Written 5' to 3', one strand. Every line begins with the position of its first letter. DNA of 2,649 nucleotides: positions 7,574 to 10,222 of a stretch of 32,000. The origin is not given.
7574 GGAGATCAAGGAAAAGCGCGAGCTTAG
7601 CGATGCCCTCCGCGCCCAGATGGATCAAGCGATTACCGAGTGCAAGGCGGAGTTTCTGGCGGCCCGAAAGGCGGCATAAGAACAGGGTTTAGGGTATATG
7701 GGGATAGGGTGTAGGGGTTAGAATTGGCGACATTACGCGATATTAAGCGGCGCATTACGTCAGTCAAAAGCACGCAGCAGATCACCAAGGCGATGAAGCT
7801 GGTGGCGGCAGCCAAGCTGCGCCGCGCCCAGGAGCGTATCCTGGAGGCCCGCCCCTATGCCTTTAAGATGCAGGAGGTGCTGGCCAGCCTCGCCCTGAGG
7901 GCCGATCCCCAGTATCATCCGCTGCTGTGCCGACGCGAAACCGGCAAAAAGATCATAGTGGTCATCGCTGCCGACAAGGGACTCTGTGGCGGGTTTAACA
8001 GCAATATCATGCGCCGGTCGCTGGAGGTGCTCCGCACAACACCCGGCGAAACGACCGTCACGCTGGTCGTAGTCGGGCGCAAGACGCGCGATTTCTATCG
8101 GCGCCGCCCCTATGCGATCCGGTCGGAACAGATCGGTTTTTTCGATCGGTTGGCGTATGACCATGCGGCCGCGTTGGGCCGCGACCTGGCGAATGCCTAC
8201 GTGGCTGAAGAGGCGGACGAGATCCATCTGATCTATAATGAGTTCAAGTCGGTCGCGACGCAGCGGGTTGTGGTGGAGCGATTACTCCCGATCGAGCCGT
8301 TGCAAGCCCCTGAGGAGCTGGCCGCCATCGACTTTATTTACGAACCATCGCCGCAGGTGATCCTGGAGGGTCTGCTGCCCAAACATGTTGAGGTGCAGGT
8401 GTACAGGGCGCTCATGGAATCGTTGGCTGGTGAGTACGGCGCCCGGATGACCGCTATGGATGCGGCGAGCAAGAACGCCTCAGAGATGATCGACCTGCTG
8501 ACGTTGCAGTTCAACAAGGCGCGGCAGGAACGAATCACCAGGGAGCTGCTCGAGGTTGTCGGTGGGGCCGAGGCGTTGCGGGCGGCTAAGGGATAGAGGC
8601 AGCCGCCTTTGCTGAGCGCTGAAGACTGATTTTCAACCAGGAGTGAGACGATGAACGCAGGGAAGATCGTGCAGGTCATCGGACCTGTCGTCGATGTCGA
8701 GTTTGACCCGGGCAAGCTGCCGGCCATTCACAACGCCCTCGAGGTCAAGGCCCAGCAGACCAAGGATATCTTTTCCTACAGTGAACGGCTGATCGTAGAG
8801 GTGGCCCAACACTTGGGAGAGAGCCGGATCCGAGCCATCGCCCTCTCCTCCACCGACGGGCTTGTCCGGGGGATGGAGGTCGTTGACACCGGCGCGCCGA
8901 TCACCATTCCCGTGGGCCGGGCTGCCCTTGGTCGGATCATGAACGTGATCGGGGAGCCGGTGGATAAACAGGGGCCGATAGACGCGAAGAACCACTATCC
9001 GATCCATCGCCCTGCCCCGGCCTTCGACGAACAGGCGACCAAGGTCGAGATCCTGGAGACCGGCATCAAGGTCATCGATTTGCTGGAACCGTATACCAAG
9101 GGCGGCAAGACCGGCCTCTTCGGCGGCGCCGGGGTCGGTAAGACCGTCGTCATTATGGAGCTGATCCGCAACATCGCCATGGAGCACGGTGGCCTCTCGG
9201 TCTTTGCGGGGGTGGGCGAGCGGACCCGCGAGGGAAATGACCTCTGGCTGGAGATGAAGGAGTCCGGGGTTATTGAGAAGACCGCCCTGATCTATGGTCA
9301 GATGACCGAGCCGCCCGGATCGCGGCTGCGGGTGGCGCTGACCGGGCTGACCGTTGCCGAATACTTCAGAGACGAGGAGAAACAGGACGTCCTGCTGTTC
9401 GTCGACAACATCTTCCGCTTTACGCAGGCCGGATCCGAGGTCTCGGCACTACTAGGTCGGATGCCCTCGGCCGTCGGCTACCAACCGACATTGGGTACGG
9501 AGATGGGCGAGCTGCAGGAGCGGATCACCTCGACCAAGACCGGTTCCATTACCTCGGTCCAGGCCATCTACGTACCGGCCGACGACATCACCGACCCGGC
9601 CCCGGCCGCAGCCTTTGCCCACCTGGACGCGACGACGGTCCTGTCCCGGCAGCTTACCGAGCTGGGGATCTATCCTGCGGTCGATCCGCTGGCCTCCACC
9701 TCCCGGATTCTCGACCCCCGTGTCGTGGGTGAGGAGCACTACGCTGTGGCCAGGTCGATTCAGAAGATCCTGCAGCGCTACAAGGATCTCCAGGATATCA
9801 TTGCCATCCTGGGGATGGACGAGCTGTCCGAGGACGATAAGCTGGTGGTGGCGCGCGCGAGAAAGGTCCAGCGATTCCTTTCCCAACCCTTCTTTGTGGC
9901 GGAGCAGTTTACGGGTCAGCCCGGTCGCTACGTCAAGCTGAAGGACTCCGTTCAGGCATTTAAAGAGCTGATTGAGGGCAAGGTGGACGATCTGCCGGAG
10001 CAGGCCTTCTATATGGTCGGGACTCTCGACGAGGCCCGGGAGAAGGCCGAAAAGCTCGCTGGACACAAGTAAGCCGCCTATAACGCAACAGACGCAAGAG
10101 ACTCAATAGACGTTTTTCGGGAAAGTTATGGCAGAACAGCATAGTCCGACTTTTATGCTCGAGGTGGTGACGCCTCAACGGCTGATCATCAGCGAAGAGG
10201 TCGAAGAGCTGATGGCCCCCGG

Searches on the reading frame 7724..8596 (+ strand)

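Call 12: search_protein_families(library=ncbifam, proteins=[window:7724-8596:+])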
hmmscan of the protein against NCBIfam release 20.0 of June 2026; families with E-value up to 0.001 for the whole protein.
window:7724-8596:+ (290 aa): 13 families
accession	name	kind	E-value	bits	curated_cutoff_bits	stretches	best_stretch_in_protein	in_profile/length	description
TIGR01146.1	ATPsyn_F1gamma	equivalog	2.1e-98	329.7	194.45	1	1-285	1-286/286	ATP synthase F1 subunit gamma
NF009958.0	PRK13425.1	equivalog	1.7e-94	316.5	501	1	1-286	1-291/292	F0F1 ATP synthase subunit gamma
NF009957.0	PRK13424.1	equivalog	2.3e-90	302.8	436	1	1-286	1-290/291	F0F1 ATP synthase subunit gamma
NF004146.0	PRK05621.1-4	equivalog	2e-86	290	342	1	1-285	1-296/296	F0F1 ATP synthase subunit gamma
NF004145.0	PRK05621.1-2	equivalog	1.7e-85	287.1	317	1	1-287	1-304/306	F0F1 ATP synthase subunit gamma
NF010709.0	PRK14111.1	equivalog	1.3e-81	274.3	425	1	1-286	1-289/290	F0F1 ATP synthase subunit gamma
NF010708.0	PRK14110.1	equivalog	7.7e-77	258.6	445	1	5-285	7-290/291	F0F1 ATP synthase subunit gamma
NF004144.0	PRK05621.1-1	equivalog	2.8e-76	256.7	372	1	1-284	1-286/287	F0F1 ATP synthase subunit gamma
NF009959.0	PRK13426.1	equivalog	8.9e-70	235.5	394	1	1-284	1-290/291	F0F1 ATP synthase subunit gamma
NF009960.0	PRK13427.1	equivalog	1.6e-68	231.3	432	1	1-285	1-288/289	F0F1 ATP synthase subunit gamma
NF004147.0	PRK05621.2-1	equivalog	6e-63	213.4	382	1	2-285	3-292/293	F0F1 ATP synthase subunit gamma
NF009956.0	PRK13422.1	equivalog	1.2e-40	139.8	582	1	1-284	1-297/298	F0F1 ATP synthase subunit gamma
TIGR03323.1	alt_F1F0_F1_gam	exception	2e-28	99.5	282.35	1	7-285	1-285/285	alternate F1F0 ATPase, F1 subunit gamma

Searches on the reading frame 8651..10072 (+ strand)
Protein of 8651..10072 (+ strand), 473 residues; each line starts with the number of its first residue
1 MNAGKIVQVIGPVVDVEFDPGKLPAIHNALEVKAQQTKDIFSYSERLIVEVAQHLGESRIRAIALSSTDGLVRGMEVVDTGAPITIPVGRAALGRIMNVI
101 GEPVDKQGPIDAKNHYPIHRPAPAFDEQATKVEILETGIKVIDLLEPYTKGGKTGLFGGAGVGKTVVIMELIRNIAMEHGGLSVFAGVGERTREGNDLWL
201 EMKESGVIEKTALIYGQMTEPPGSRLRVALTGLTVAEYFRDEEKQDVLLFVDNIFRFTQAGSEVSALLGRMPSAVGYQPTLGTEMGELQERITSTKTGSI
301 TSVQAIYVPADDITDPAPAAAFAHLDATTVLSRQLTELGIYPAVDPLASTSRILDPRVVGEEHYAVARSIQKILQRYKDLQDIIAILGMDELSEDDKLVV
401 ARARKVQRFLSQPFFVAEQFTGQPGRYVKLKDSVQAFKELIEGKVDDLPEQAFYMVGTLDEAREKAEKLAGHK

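Call 12: search_protein_families(library=ncbifam, proteins=[window:8651-10072:+])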
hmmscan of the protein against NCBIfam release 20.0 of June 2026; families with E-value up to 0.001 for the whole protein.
window:8651-10072:+ (473 aa): 35 families (the best 25 are shown)
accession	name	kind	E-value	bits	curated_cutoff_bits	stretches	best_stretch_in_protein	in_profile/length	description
TIGR01039.1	atpD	equivalog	4.9e-256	849.8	462.85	1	3-469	2-462/462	F0F1 ATP synthase subunit beta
TIGR03305.1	alt_F1F0_F1_bet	exception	7e-180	598.5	752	1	4-462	1-449/449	alternate F1F0 ATPase, F1 subunit beta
NF045858.1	glide_MMOB1670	exception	7.9e-161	537.1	850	1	43-468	263-692/705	MMOB1670 family gliding motility ATPase complex subunit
NF045934.1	MSC_0618_beta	exception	2.4e-128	428.8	570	1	4-460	1-448/451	MSC_0618 family F1-like ATPase beta subunit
TIGR03496.1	FliI_clade1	equivalog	1.1e-67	228.6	619.1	1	54-414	40-398/414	flagellar protein export ATPase FliI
TIGR01026.1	fliI_yscN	subfamily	5.3e-65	219.9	379.5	1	4-417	25-425/440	FliI/YscN family ATPase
TIGR02546.1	III_secr_ATP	equivalog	1.2e-64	218.6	604.75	1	60-414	53-405/423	type III secretion system ATPase SctN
TIGR03497.1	FliI_clade2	equivalog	1.9e-63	214.8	629.8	1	24-413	18-395/413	flagellar protein export ATPase FliI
TIGR03498.1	FliI_clade3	equivalog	2.1e-63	214.5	587.45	1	47-412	36-399/418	flagellar protein export ATPase FliI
NF005391.0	PRK06936.1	equivalog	2.3e-56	191.5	657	1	62-413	73-420/439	type III secretion system ATPase SctN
NF006290.1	PRK08472.1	equivalog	5.7e-53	180.3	644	1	64-413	70-415/433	flagellar protein export ATPase FliI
NF006012.0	PRK08149.1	equivalog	6e-53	180.3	594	1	45-417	42-416/431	type III secretion system ATPase SctN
NF005295.0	PRK06820.1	equivalog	5.1e-52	177.3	690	1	64-413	77-421/440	EscN/YscN/HrcN family type III secretion system ATPase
NF006575.0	PRK09099.1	subfamily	1e-50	172.8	706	1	49-413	61-423/443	type III secretion system ATPase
NF003235.0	PRK04196.1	subfamily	8.7e-47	159.9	349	1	65-412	58-416/462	V-type ATP synthase subunit B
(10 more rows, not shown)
